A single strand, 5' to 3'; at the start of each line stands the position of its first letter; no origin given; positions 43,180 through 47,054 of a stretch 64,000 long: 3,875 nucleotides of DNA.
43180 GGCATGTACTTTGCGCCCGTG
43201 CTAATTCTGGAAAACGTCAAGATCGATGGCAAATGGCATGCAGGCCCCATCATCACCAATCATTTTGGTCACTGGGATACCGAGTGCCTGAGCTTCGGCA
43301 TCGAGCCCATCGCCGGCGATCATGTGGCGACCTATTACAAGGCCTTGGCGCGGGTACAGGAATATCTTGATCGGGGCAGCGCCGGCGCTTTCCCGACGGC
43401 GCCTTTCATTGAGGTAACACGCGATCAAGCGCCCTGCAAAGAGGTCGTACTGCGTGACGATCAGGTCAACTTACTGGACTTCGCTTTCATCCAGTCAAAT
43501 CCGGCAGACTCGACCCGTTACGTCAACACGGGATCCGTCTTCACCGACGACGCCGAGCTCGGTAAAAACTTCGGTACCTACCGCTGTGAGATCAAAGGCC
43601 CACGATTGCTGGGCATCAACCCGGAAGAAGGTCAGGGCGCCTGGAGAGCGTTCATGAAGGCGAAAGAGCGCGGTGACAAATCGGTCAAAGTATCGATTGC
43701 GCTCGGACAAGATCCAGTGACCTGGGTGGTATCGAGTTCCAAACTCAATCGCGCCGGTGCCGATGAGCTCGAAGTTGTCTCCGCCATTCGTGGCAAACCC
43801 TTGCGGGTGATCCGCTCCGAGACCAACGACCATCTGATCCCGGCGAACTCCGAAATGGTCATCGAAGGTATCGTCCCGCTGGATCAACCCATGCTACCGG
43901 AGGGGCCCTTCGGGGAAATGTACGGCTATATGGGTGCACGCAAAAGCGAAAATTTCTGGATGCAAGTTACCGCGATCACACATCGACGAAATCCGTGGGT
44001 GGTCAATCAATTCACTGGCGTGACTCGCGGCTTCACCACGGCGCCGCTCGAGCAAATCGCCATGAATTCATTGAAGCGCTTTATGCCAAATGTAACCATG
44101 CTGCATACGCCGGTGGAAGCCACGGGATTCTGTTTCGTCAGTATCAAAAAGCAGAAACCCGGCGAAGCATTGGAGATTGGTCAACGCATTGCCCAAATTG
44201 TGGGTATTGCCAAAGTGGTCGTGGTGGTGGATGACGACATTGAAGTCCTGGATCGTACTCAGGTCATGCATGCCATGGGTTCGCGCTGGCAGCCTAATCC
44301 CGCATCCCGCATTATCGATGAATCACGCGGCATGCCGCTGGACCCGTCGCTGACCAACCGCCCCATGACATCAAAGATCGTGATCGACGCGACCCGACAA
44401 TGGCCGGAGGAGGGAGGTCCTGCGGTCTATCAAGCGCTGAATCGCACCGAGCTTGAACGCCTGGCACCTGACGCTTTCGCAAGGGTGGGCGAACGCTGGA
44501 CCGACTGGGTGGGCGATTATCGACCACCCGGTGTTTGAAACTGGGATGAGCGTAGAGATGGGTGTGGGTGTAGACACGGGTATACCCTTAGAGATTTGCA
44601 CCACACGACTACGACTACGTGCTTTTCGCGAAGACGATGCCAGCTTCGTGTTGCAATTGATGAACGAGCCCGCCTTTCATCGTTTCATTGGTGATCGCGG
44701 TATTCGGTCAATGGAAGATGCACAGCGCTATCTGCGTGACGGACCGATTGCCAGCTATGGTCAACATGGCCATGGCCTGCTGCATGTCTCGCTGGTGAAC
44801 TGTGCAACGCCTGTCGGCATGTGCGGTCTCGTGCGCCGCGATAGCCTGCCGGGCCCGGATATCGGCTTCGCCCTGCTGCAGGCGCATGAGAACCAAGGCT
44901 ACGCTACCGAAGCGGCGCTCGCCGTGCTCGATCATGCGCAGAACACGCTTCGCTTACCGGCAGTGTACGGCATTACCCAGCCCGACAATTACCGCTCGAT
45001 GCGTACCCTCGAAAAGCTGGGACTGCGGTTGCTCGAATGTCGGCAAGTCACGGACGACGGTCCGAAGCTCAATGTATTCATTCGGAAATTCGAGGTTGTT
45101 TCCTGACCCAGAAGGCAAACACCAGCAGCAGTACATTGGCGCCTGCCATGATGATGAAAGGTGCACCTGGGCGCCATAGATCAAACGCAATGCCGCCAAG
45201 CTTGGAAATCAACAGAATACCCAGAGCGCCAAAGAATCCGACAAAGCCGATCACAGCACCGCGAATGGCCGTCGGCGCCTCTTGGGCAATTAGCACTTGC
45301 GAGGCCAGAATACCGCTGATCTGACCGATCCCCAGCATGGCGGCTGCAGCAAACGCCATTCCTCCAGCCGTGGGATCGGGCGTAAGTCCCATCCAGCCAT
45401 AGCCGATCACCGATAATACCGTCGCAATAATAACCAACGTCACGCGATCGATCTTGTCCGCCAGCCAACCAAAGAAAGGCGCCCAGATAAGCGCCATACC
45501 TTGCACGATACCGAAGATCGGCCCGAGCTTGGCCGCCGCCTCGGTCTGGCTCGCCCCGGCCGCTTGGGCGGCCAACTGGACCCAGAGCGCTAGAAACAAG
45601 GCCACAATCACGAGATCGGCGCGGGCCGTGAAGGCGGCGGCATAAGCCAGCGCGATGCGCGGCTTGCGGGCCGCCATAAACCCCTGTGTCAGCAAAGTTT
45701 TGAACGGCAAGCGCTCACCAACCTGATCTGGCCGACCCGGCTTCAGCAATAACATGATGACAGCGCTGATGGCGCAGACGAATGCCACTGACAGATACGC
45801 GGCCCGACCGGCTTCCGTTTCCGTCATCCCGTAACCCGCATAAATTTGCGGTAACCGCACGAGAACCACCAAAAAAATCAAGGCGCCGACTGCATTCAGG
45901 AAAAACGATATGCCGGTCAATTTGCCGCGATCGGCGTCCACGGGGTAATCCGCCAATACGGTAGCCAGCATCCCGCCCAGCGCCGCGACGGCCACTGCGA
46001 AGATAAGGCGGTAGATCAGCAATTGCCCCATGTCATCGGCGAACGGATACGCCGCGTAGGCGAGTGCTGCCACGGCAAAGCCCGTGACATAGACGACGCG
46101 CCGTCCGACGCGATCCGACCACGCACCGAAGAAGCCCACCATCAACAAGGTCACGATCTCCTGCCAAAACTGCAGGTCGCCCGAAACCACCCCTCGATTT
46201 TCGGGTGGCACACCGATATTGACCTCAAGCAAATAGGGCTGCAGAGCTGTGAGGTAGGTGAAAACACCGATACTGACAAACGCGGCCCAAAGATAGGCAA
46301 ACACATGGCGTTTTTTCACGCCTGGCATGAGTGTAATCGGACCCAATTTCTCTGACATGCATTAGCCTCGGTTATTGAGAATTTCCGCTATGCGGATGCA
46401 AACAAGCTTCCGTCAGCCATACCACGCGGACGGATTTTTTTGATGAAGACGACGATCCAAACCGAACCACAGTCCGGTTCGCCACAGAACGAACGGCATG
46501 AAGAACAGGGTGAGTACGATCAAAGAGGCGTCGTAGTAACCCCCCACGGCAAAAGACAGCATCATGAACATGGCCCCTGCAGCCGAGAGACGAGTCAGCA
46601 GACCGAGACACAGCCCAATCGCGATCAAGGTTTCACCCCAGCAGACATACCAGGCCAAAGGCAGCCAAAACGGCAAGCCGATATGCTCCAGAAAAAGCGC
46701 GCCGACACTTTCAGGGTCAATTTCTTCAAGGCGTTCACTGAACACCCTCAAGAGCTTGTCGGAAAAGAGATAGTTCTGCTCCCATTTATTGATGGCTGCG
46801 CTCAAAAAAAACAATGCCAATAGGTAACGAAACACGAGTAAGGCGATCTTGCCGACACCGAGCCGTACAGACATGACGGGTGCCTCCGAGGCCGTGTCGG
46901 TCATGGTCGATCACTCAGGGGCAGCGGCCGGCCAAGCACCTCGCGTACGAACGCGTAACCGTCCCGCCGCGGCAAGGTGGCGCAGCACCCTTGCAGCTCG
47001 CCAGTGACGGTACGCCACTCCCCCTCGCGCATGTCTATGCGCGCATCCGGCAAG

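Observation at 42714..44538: UbiD-family decarboxylase carrying a canonical Tat signal and a Pro/Gly-rich linker, implying a periplasmic prFMN enzyme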

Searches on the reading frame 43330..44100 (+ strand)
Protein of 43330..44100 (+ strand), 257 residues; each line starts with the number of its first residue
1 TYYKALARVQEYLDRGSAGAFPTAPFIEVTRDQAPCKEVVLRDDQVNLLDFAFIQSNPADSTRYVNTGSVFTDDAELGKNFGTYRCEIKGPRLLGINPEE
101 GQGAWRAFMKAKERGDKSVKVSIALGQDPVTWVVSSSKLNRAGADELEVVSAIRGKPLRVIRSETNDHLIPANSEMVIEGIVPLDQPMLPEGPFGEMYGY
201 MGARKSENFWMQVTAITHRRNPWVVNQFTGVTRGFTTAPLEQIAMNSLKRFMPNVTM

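Call 21: search_solved_structures(query=window:43330-44100:+, max_evalue=0.00001, show_alignments=5)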
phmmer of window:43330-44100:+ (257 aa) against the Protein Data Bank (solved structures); distinct sequences matched with E-value up to 0.00001: 37.
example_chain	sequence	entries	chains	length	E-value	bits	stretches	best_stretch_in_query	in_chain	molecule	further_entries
6h6v_A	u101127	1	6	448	1e-25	93.8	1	11-223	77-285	3-polyprenyl-4-hydroxybenzoate decarboxylase and related decarboxylases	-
6h6x_B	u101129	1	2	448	1.2e-25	93.5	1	11-223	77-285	3-polyprenyl-4-hydroxybenzoate decarboxylase and related decarboxylases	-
7ae4_A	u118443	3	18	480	1.2e-22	83.8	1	20-232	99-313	Phenolic acid decarboxylase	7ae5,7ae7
9gqr_A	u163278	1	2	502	9.2e-21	77.5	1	24-223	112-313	decarboxylase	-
6r2z_A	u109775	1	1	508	1.3e-17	67.2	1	7-223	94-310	Ferulic acid decarboxylase 1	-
7nf3_A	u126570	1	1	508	1.3e-17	67.2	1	7-223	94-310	Ferulic acid decarboxylase 1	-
4za4_A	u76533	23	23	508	1.3e-17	67.2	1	7-223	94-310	Fdc1 | Putative uncharacterized protein An03g06590 | A niger Fdc1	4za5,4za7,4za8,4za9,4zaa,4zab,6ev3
8crd_A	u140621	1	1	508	1.4e-17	67.1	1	7-223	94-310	Ferulic acid decarboxylase 1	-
6r30_A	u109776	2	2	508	1.4e-17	67.1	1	7-223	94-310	Ferulic acid decarboxylase 1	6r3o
7nf4_A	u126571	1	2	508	1.5e-17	67.1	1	7-223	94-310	Ferulic acid decarboxylase 1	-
6tie_AAA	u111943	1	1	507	1.5e-17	67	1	7-222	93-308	Ferulic acid decarboxylase 1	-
8oed_A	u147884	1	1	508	1.6e-17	67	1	7-223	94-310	Ferulic acid decarboxylase 1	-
6tib_AAA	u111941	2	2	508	1.6e-17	67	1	7-222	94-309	Ferulic acid decarboxylase 1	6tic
8oeo_A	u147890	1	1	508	1.6e-17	66.9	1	7-223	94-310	Ferulic acid decarboxylase 1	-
7ney_A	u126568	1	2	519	2.3e-17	66.4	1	11-223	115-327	Ferulic acid decarboxylase 1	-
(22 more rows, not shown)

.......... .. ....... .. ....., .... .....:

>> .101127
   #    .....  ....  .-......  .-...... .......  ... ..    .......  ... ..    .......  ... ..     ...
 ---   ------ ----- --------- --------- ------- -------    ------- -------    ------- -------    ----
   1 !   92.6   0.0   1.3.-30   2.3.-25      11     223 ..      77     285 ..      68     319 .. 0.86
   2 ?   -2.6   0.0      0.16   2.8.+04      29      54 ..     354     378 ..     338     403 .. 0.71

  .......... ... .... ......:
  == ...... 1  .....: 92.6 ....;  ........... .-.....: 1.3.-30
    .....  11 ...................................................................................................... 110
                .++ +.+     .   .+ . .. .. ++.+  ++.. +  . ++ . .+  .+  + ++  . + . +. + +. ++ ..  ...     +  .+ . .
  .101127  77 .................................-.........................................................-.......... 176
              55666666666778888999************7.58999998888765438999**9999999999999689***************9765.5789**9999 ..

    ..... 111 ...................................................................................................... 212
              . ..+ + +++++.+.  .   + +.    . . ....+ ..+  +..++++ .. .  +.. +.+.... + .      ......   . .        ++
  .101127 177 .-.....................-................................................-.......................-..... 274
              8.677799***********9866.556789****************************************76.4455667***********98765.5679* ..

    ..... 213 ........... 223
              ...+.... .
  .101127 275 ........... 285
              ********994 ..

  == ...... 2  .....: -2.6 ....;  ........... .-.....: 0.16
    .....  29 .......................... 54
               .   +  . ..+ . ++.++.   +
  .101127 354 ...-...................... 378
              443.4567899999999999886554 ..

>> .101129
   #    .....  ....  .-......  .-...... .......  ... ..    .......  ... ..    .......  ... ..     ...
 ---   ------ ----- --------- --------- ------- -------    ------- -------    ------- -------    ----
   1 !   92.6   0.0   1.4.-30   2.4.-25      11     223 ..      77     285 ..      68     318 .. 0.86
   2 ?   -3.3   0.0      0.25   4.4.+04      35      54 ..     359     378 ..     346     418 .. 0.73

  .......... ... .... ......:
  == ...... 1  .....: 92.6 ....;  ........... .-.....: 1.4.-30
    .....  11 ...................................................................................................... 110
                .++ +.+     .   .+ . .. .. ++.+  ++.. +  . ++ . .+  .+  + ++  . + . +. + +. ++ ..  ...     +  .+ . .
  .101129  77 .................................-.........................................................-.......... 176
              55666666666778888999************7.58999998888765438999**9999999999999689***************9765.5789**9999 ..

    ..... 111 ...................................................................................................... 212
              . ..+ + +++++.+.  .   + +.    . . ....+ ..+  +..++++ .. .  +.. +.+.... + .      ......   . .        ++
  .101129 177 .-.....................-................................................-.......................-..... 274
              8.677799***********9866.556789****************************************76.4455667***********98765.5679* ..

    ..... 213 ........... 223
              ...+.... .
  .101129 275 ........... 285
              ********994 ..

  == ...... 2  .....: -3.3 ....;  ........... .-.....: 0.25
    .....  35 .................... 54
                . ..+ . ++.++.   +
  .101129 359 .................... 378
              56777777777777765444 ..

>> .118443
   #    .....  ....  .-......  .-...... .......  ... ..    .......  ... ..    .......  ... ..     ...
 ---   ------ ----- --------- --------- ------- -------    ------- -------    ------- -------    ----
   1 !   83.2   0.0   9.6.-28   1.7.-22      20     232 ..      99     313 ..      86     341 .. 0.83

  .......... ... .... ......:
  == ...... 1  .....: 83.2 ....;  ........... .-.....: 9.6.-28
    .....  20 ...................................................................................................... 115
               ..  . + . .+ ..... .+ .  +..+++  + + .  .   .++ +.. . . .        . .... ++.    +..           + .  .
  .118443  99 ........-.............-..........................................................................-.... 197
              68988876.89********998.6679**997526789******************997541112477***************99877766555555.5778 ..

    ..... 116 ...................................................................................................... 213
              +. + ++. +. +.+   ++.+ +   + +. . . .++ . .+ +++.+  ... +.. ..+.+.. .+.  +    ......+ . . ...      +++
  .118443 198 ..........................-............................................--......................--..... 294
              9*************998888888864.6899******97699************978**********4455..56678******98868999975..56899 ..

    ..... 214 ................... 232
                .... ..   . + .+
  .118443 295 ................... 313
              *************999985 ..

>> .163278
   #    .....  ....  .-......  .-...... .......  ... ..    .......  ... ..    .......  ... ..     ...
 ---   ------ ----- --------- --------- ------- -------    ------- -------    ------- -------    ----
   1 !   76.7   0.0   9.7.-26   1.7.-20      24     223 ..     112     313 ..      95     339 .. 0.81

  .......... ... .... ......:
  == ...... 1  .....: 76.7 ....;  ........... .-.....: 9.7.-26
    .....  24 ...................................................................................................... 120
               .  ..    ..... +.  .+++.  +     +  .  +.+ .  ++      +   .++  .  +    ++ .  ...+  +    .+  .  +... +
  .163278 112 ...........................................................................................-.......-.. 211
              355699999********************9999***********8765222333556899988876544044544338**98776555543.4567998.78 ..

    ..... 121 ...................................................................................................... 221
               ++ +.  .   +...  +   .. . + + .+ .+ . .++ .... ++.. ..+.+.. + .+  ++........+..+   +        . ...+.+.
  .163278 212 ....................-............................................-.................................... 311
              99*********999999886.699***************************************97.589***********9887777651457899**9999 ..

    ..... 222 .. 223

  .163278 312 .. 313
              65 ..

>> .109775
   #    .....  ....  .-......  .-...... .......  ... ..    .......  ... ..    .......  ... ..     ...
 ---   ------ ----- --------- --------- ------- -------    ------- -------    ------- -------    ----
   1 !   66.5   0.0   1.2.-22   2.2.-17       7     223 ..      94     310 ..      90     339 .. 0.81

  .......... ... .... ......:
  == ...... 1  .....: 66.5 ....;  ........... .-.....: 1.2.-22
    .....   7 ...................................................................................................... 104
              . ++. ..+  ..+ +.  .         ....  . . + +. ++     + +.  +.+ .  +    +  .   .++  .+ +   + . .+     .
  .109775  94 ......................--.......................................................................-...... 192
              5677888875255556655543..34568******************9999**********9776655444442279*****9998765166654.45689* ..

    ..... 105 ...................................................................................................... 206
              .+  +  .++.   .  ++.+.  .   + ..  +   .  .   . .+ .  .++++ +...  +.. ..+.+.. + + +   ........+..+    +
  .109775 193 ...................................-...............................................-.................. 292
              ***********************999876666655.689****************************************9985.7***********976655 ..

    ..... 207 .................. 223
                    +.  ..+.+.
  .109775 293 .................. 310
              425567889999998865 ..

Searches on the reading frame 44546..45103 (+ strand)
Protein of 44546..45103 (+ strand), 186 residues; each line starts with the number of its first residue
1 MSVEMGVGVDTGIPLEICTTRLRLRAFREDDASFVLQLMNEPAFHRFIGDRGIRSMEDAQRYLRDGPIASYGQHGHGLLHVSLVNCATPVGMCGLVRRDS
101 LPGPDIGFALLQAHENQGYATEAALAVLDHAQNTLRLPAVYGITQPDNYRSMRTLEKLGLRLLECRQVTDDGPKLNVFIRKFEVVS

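Call 4: search_protein_families(library=pfam, proteins=[window:44546-45103:+], max_evalue=0.01)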
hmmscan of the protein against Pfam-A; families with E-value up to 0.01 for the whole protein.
window:44546-45103:+ (186 aa): 2 families
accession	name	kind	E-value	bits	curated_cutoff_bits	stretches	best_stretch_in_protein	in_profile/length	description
PF13302.13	Acetyltransf_3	-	2.3e-26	93.6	25.4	1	21-161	1-138/138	Acetyltransferase (GNAT) domain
PF00583.31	Acetyltransf_1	-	2.3e-06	28.3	20.7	1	87-159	42-115/116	Acetyltransferase (GNAT) family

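Call 5: search_protein_families(library=ncbifam, proteins=[window:44546-45103:+], max_evalue=0.01)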
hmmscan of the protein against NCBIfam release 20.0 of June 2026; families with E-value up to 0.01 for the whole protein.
window:44546-45103:+ (186 aa): 3 families
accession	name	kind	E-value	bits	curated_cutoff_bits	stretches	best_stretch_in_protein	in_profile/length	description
NF000485.1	TlmB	exception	8.3e-08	31.8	625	1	16-160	2-141/292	bleomycin family antibiotic N-acetyltransferase TlmB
NF011709.0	PRK15130.1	equivalog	0.00049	20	218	1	21-162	6-142/186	spermidine N1-acetyltransferase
NF000483.1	BlmB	exception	0.00081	18.8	625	1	87-160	78-149/301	bleomycin family antibiotic N-acetyltransferase BlmB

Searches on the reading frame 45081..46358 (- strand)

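Call 4: search_protein_families(library=pfam, proteins=[window:45081-46358:-], max_evalue=0.01)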
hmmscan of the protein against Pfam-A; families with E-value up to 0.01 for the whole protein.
window:45081-46358:- (426 aa): 2 families
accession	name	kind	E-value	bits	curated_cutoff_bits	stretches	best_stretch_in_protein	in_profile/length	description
PF07690.21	MFS_1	-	9.9e-35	120.5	33.4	2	26-383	6-345/347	Major Facilitator Superfamily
PF00083.30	Sugar_tr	-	7.7e-10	38.7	22.3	2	253-418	20-191/452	Sugar (and other) transporter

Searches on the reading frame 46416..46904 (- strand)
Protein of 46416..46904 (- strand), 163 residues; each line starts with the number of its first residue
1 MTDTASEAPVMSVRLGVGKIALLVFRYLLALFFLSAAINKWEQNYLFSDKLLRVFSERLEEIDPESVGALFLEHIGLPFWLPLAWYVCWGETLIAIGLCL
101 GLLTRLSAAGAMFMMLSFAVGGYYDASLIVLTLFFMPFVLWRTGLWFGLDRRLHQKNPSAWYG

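Call 17: search_protein_families(library=pfam, proteins=[window:46416-46904:-], max_evalue=0.001)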
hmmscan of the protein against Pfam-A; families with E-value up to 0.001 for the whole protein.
window:46416-46904:- (163 aa): 2 families
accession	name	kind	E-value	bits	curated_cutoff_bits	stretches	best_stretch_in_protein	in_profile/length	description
PF07681.17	DoxX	-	1.8e-11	44.9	23.6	1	21-117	1-78/85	DoxX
PF07291.16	MauE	-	1.2e-05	26.1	27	1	20-124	3-89/128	Methylamine utilisation protein MauE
